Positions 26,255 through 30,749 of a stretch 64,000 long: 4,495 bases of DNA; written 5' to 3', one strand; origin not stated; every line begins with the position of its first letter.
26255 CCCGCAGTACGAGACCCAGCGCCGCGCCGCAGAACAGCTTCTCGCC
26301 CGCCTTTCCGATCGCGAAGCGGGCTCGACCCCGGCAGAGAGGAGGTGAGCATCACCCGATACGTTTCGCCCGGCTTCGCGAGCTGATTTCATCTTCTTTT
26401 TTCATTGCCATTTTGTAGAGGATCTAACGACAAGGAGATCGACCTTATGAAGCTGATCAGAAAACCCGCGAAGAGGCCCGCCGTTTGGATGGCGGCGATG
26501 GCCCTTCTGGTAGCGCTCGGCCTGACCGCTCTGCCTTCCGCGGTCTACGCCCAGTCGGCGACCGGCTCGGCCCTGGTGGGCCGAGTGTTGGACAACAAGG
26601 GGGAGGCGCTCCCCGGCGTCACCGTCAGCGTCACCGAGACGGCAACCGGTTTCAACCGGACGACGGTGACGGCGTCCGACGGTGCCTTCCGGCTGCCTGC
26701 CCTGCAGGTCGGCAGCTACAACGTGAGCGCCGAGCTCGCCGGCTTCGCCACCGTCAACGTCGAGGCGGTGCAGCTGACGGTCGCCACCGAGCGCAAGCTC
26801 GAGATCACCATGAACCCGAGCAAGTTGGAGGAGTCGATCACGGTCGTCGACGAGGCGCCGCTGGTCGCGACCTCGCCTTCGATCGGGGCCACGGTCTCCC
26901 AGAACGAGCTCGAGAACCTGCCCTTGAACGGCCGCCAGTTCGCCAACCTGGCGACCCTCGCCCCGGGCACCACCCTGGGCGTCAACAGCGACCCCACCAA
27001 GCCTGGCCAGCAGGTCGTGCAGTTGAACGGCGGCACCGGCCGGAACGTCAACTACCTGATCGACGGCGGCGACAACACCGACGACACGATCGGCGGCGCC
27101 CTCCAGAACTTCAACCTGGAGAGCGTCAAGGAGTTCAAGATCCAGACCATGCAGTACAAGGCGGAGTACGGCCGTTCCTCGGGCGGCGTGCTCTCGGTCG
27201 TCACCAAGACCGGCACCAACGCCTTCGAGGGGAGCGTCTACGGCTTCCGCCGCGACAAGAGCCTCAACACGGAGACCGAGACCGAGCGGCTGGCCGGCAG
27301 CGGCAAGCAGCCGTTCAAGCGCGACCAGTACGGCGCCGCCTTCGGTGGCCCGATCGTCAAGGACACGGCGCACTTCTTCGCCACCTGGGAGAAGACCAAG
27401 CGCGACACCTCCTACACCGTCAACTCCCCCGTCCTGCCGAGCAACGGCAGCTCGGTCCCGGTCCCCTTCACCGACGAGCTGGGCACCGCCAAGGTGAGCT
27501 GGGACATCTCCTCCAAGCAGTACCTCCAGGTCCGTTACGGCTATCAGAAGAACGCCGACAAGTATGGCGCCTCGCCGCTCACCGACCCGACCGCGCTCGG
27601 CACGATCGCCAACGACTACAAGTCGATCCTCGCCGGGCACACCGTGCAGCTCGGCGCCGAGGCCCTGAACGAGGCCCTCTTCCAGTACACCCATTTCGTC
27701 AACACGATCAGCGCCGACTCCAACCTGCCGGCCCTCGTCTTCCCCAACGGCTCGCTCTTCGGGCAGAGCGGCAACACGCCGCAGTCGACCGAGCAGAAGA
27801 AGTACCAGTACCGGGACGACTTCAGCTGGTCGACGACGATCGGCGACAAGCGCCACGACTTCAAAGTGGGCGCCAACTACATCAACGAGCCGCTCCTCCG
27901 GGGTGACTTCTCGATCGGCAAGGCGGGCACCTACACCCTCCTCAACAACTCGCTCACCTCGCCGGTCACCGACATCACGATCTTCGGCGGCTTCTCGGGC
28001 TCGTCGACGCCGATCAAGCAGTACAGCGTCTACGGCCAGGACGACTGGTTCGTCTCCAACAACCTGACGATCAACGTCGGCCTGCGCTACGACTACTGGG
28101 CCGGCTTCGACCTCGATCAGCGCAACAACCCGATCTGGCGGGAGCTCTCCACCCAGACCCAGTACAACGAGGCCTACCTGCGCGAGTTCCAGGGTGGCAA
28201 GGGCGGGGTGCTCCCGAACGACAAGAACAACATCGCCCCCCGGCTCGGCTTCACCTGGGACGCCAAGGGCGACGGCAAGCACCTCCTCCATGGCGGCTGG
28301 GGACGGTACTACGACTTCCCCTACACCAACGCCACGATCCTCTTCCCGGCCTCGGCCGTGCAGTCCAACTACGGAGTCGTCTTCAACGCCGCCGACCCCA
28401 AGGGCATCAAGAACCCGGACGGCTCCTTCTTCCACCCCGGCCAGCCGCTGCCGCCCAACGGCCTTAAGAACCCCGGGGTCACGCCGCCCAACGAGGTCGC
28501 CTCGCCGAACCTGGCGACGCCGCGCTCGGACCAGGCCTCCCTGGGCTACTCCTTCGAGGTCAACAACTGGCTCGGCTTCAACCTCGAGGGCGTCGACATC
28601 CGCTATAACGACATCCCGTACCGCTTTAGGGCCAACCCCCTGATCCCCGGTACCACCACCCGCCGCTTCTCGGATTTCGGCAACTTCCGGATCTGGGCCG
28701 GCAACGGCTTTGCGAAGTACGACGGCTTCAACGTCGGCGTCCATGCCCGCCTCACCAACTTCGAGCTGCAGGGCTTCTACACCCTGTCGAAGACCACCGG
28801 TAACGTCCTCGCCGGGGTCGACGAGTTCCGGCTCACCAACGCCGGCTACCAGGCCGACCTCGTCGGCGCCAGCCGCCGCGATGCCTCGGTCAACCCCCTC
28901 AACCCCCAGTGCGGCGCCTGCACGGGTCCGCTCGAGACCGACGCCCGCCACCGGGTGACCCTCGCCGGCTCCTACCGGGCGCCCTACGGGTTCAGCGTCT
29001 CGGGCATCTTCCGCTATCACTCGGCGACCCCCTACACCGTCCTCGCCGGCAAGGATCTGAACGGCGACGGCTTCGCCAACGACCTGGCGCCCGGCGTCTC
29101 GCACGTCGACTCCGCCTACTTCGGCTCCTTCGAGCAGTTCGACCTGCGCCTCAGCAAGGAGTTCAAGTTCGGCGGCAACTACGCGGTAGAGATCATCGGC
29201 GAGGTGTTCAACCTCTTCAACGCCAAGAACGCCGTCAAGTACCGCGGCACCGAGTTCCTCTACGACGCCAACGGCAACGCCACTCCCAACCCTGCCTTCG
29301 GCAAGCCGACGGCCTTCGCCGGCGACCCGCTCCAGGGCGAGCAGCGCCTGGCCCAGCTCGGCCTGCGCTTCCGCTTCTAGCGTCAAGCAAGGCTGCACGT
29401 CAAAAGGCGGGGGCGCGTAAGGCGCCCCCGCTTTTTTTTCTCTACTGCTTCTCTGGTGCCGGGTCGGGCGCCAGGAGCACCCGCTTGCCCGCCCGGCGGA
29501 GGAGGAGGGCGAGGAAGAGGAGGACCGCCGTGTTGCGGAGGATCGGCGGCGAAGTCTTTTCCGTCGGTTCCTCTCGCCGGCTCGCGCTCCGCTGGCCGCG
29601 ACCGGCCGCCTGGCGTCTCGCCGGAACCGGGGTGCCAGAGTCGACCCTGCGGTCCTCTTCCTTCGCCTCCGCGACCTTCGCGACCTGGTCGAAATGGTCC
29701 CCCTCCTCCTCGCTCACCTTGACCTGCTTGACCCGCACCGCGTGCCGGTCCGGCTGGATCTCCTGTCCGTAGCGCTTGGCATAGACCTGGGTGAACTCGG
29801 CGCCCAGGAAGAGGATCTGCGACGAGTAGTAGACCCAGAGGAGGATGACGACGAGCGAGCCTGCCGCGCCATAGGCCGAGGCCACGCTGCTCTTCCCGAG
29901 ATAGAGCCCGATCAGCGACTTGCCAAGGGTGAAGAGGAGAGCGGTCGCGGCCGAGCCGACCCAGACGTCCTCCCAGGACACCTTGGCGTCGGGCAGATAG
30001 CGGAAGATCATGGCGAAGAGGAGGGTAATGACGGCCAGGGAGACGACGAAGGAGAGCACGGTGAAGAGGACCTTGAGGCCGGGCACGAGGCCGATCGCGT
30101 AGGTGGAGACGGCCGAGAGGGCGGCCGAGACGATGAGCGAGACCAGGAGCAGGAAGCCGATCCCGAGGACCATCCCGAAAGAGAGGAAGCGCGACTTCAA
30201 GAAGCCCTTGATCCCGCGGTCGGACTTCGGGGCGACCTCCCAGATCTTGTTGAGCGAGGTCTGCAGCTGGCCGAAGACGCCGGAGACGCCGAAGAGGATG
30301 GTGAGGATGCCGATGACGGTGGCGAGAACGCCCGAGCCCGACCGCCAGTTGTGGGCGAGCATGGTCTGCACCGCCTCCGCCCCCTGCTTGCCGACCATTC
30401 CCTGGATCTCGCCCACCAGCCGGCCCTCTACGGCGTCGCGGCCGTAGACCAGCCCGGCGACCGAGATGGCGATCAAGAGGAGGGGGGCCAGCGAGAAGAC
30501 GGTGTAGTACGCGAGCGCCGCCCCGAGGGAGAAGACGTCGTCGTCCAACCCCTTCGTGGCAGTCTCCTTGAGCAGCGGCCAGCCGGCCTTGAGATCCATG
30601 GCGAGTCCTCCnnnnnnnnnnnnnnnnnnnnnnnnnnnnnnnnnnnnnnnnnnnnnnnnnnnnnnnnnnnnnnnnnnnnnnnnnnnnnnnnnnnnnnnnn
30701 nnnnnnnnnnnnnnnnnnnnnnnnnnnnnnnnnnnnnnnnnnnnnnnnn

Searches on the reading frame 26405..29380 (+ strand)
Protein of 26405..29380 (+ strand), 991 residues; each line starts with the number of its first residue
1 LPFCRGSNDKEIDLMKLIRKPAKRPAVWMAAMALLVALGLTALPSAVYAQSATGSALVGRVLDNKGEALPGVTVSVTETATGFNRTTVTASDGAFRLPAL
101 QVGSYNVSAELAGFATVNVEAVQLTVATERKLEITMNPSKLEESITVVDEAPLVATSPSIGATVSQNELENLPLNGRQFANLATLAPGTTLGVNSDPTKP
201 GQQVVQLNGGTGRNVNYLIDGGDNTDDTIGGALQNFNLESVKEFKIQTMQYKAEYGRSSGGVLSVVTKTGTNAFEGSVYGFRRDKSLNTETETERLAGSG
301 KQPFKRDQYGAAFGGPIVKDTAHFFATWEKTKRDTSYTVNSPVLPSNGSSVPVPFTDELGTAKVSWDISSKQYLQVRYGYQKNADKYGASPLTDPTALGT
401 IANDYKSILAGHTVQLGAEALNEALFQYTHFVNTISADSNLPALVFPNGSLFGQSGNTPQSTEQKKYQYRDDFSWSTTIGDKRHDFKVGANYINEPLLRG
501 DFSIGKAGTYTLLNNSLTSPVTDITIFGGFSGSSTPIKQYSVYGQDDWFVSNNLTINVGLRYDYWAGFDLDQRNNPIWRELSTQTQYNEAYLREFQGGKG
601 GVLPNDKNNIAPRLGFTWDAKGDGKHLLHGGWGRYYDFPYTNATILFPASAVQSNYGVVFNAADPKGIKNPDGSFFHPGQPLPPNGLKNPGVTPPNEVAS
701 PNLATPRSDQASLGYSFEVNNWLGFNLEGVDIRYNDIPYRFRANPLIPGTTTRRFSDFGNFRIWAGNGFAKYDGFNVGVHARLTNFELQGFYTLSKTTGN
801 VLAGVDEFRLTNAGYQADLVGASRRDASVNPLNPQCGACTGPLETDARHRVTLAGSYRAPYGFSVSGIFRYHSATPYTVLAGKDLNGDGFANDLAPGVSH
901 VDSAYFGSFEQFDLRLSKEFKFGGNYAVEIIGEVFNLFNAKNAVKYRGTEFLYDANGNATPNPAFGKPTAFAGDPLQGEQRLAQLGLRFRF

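Call 107: search_protein_families(library=pfam, proteins=[window:26405-29380:+], max_evalue=0.001)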
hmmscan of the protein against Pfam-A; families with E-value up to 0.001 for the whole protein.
window:26405-29380:+ (991 aa): 6 families
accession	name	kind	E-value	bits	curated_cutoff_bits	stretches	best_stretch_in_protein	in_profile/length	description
PF25183.1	OMP_b-brl_4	-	1.3e-67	229.4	30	2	356-891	153-727/838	Outer membrane beta barrel domain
PF13620.12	CarboxypepD_reg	-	5.2e-19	68.8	32.3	1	57-136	2-81/82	Carboxypeptidase regulatory-like domain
PF00593.30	TonB_dep_Rec_b-barrel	-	2.3e-13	51.2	27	1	366-937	2-436/436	TonB dependent receptor-like, beta-barrel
PF13715.12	CarbopepD_reg_2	-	4e-09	36.8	32.2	1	59-143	3-83/88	CarboxypepD_reg-like domain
PF07715.20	Plug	-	2.7e-05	25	23.9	1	162-262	10-107/107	TonB-dependent Receptor Plug Domain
PF22902.2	NOMO1-like_9th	-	0.00055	20.1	27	0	68-121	12-67/75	BOS complex subunit NOMO1-like, beta sandwich domain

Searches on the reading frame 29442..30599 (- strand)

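Call 107: search_protein_families(library=pfam, proteins=[window:29442-30599:-], max_evalue=0.001)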
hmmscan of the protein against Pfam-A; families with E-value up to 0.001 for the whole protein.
window:29442-30599:- (385 aa): 1 family
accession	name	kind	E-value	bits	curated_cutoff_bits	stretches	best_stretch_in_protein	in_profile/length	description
PF03631.20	Virul_fac_BrkB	-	5.8e-55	187.2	33.7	1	19-276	2-258/259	Virulence factor BrkB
